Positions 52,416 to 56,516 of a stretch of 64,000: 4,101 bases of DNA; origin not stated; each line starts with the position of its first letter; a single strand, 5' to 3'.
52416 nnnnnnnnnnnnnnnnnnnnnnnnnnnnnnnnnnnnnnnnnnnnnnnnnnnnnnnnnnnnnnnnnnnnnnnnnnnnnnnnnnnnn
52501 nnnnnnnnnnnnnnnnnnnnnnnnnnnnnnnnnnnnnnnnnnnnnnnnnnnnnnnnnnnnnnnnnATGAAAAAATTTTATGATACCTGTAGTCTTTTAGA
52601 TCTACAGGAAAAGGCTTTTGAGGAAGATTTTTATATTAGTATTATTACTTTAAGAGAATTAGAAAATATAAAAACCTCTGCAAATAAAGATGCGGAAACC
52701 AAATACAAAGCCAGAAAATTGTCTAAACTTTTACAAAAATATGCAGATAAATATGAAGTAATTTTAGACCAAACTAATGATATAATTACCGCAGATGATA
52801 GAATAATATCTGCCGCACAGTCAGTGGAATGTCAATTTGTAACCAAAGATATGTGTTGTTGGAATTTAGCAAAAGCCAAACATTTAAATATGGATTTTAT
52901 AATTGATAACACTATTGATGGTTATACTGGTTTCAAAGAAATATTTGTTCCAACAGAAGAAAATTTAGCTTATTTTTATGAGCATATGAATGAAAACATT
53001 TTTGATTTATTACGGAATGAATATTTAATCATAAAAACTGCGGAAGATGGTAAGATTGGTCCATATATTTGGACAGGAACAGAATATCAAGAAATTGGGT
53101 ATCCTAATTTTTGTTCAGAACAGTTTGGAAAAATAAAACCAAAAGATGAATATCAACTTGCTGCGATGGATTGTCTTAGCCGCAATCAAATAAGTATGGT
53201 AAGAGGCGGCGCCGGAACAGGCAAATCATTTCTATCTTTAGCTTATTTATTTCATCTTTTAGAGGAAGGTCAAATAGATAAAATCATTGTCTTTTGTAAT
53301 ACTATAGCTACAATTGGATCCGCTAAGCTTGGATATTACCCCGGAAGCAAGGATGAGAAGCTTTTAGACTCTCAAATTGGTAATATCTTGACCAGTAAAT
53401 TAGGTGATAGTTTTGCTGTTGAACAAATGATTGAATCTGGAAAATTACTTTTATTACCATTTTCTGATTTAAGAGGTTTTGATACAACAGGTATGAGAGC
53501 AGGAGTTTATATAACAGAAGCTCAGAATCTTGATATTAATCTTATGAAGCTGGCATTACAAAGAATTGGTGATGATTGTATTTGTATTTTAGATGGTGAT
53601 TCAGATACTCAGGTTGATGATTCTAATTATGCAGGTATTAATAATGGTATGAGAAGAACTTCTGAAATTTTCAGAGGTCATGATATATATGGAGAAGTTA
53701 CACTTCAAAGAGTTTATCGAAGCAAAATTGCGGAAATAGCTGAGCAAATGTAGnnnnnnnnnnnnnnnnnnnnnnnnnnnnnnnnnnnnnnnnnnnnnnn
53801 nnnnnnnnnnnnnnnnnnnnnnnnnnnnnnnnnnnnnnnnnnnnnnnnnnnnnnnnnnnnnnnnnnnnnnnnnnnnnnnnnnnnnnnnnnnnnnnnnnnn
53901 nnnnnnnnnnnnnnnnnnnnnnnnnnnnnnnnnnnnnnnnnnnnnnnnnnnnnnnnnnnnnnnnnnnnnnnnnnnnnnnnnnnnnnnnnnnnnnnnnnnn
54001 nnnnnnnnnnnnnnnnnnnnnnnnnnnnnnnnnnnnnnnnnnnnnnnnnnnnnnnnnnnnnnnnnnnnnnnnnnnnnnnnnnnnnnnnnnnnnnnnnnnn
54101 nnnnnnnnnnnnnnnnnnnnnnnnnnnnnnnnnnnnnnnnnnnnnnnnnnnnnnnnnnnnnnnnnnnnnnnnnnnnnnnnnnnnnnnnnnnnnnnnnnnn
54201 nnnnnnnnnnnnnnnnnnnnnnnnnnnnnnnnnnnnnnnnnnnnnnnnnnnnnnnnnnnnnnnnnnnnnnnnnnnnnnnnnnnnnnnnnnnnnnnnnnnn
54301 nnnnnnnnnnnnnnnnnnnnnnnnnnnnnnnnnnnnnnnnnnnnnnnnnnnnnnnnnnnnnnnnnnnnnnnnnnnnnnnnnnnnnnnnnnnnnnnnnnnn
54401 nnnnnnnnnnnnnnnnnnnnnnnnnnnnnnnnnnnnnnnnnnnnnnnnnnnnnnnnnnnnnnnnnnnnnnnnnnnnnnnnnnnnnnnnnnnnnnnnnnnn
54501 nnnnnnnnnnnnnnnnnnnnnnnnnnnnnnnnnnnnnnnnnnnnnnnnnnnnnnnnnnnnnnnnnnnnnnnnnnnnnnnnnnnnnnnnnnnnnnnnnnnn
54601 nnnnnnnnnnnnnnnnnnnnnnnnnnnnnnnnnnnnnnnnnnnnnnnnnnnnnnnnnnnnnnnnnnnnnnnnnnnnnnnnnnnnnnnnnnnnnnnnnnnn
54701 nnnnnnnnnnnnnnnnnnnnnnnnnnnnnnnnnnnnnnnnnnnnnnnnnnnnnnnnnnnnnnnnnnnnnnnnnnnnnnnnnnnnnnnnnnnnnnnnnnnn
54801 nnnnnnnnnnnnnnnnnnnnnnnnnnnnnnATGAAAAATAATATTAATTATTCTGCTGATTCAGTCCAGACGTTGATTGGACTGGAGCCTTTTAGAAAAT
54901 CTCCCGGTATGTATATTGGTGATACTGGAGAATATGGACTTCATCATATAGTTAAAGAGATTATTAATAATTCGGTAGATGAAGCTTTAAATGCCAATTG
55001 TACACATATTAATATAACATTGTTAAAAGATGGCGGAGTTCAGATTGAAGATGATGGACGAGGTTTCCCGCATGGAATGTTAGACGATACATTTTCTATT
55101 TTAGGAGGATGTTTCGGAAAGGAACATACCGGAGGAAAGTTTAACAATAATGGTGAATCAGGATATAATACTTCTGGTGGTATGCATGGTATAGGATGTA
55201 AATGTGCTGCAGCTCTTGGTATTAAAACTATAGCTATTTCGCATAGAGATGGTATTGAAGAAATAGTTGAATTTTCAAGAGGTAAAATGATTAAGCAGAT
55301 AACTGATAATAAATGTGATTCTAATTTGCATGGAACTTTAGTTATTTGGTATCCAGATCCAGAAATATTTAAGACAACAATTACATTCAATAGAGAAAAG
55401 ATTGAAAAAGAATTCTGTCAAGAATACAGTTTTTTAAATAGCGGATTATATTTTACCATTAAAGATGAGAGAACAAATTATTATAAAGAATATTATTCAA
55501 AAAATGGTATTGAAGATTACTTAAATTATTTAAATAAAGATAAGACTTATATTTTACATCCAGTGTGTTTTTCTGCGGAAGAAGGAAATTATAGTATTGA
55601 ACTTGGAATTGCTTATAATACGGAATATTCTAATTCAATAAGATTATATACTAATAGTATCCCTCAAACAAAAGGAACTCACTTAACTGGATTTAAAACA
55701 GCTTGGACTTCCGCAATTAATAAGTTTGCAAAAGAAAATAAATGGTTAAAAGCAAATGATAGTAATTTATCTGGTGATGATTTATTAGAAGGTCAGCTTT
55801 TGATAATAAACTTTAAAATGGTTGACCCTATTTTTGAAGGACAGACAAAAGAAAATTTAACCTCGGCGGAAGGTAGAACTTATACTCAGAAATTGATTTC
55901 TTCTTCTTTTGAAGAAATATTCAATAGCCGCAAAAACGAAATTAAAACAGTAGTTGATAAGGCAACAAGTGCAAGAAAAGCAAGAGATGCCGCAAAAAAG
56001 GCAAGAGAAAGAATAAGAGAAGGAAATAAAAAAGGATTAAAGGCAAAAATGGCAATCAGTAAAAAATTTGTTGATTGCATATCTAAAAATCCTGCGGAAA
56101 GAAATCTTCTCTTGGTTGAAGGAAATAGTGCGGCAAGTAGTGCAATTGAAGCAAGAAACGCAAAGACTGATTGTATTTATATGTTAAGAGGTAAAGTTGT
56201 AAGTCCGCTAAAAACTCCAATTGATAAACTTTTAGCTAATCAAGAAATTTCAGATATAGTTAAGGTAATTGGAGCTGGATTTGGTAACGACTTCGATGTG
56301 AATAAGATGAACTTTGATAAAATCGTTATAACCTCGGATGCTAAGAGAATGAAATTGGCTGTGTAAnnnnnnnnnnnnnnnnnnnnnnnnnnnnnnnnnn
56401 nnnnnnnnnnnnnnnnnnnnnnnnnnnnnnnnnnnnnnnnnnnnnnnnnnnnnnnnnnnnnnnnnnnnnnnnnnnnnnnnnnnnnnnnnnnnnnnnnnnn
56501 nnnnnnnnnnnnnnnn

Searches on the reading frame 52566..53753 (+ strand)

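Call 16: search_protein_families(library=pfam, proteins=[window:52566-53753:+], max_evalue=0.001)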
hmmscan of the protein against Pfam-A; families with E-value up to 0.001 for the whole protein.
window:52566-53753:+ (395 aa): 3 families
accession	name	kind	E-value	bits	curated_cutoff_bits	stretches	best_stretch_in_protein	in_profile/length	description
PF02562.22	PhoH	-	3.9e-26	92.2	27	1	189-390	1-198/205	PhoH-like protein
PF13638.12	PIN_4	-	0.00034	21.3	21.9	1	6-107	4-126/132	PIN domain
PF13245.12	AAA_19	-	0.00034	21.2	25.1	0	197-246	1-50/134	AAA domain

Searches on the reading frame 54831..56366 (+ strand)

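Call 16: search_protein_families(library=pfam, proteins=[window:54831-56366:+], max_evalue=0.001)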
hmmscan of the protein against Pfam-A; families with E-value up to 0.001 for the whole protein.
window:54831-56366:+ (511 aa): 4 families
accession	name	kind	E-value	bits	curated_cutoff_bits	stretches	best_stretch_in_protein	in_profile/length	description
PF00204.31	DNA_gyraseB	-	4.2e-44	150.5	27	1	226-393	1-172/173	DNA gyrase B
PF02518.31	HATPase_c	-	3.9e-09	37.4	26.4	1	35-128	4-82/111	Histidine kinase-, DNA gyrase B-, and HSP90-like ATPase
PF13589.12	HATPase_c_3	-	1.4e-06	28.8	25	1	37-155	3-110/137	Histidine kinase-, DNA gyrase B-, and HSP90-like ATPase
PF01751.28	Toprim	-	0.0004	20.9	23.1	0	426-504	2-65/96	Toprim domain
